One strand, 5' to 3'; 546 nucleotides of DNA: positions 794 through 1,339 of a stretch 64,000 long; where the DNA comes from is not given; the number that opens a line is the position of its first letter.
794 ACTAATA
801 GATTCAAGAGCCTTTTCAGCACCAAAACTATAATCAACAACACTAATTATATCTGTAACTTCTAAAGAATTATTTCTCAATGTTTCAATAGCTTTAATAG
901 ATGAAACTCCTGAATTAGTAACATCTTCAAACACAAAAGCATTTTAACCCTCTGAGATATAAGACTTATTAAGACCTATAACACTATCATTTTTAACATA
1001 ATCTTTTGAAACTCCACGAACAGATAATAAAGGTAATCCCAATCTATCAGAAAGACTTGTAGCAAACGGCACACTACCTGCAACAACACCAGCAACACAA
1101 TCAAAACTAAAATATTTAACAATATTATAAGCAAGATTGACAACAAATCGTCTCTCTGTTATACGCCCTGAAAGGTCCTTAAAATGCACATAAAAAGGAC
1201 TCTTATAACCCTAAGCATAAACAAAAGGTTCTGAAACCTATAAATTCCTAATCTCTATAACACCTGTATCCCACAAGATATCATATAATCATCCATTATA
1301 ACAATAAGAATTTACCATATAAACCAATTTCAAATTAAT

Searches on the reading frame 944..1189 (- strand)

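Call 11: search_protein_families(library=pfam, proteins=[window:944-1189:-], max_evalue=0.001)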
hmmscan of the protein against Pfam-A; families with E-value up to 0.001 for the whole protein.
window:944-1189:- (81 aa): 1 family
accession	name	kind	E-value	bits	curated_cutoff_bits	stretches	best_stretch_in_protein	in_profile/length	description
PF00156.33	Pribosyltran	-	0.0001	22.1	26.3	1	18-64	17-65/158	Phosphoribosyl transferase domain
